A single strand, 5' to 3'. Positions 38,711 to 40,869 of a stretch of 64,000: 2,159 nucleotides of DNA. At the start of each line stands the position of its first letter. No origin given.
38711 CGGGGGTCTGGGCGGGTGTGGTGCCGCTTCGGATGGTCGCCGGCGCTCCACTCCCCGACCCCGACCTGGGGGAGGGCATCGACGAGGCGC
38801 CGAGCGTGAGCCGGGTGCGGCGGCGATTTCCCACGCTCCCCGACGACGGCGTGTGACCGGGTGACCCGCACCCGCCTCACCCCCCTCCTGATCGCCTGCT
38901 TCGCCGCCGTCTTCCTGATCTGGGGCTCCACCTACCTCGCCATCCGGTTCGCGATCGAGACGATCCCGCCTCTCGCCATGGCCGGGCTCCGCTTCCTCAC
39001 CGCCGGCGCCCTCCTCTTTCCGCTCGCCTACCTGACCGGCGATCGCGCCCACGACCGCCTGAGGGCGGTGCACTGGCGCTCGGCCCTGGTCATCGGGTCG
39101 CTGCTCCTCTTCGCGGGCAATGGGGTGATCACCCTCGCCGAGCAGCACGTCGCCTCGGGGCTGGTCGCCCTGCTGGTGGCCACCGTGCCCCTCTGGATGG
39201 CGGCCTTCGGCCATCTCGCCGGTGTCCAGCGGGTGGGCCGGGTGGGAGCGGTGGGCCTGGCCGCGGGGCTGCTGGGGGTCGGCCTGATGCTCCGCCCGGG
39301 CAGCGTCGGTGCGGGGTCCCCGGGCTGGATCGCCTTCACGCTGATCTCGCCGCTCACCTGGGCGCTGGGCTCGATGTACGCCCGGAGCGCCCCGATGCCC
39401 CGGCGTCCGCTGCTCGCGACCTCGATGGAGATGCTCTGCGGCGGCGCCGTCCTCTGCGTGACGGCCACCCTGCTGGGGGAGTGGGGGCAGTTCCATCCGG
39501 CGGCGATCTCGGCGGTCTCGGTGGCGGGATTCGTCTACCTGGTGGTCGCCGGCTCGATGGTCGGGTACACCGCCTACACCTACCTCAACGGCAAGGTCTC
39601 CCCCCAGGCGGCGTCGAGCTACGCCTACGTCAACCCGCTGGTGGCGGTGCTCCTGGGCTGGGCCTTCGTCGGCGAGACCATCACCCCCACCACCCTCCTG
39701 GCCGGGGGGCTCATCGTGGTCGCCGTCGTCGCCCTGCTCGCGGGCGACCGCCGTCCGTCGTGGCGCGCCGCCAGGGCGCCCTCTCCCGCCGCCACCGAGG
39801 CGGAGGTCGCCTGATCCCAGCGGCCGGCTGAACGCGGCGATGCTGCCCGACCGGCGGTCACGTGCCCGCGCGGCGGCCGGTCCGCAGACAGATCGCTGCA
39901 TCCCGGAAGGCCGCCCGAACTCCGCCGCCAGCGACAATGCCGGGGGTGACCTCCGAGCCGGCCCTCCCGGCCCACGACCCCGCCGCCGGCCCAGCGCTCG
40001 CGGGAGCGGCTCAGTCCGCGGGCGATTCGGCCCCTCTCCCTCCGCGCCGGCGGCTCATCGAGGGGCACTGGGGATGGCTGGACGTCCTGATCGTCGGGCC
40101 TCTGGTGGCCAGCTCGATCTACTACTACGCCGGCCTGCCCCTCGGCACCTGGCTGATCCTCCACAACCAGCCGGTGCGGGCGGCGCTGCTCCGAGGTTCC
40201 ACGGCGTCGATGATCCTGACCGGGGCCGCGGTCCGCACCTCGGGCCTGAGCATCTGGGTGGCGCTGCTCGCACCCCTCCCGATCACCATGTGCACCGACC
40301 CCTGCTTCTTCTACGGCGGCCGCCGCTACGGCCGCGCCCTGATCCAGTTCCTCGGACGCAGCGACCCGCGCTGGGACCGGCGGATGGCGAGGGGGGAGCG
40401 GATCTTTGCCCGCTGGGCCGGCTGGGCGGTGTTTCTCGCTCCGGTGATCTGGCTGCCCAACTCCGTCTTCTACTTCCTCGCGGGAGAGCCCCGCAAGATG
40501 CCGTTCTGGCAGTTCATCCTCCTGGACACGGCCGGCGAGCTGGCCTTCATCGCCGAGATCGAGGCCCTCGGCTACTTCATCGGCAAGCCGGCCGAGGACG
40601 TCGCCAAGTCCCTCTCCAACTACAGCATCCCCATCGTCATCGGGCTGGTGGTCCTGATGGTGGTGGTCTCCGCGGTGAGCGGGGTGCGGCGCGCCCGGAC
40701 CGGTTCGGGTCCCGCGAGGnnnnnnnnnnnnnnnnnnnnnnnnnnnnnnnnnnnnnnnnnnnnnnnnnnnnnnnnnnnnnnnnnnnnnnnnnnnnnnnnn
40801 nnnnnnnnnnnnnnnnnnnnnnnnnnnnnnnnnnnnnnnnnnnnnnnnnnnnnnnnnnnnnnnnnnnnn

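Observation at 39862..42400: A dNMP 5'-nucleotidase (NT5C) translationally coupled to a stand-alone NHEJ polymerase domain (LigD PolDom), downstream of a DedA-like membrane protein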

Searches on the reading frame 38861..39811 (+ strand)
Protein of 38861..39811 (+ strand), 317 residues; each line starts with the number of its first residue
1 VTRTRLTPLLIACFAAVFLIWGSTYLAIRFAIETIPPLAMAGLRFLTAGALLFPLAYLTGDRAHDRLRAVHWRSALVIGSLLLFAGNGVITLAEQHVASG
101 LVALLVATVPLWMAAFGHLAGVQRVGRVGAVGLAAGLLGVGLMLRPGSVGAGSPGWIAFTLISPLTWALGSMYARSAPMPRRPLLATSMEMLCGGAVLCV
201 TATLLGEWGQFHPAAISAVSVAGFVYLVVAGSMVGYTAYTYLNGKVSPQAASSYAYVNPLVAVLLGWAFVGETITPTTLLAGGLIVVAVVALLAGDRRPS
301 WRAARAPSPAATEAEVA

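Call 4: search_protein_families(library=pfam, proteins=[window:38861-39811:+], max_evalue=0.01)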
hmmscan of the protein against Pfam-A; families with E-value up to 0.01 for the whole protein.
window:38861-39811:+ (317 aa): 1 family
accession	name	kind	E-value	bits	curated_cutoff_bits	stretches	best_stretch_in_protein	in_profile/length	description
PF00892.27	EamA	-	4.2e-31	108.5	28.2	2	13-144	6-134/135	EamA-like transporter family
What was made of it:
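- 38861..39814 (+): EamA/DMT transporter. It starts after a 4-bp gap following the PNPOx-like gene. PF00892, E 4e-31 (call 4).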

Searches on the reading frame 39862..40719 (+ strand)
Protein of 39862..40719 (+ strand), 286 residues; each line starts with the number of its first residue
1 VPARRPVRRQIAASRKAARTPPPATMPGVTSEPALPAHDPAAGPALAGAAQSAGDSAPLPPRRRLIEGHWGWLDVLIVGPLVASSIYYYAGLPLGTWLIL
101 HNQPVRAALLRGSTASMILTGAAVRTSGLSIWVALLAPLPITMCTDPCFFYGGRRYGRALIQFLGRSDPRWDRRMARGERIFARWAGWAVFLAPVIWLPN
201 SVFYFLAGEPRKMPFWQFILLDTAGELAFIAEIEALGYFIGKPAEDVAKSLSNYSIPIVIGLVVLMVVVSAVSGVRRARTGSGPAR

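Call 4: search_protein_families(library=pfam, proteins=[window:39862-40719:+], max_evalue=0.01)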
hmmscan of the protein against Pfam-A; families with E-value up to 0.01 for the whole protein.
window:39862-40719:+ (286 aa): 1 family
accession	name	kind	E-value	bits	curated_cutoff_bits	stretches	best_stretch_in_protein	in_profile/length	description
PF09335.16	VTT_dom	-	0.00028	21.8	33.9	1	118-228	8-112/123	VTT domain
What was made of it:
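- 39862..40722 (+): DedA/VTT-like membrane protein. Start uncertain; an alternative ATG lies near 39937. VTT_dom at 21.8 bits, below the cut-off (call 4).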

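Call 5: search_protein_families(library=ncbifam, proteins=[window:39862-40719:+], max_evalue=0.01)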
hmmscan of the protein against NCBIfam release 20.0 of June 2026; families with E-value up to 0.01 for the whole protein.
window:39862-40719:+ (286 aa): 1 family
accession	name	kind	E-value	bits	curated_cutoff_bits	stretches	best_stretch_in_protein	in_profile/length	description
NF052604.1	UndecprPTUtpABac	equivalog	1.9e-06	28.1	250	1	121-273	39-190/198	undecaprenyl phosphate transporter UptA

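Call 33: search_protein_families(library=pfam, alignment_id=A3, max_evalue=0.1)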
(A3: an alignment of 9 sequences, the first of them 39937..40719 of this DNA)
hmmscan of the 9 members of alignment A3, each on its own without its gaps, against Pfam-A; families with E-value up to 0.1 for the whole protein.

A. member 1, window:39937-40719:+ (261 aa): 1 family
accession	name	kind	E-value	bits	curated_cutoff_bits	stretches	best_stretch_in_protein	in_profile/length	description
PF09335.16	VTT_dom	-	0.00024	22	33.9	1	93-203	8-112/123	VTT domain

B. families by the number of members that match (of 9 scanned): 2 families
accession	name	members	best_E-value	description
PF09335.16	VTT_dom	9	2.1e-12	VTT domain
PF06966.17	DUF1295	1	0.047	Protein of unknown function (DUF1295)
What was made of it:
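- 39862..40722 (+): All 9 orthologues hit VTT_dom, best E 2e-12 (call 33).
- On DedA / VTT-domain membrane proteins: All 9 orthologues match at E <= 0.1, the best at 2e-12 (call 33).
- Checked: All 9 orthologues hit the same family, the best at E 2e-12 (calls 4, 33).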
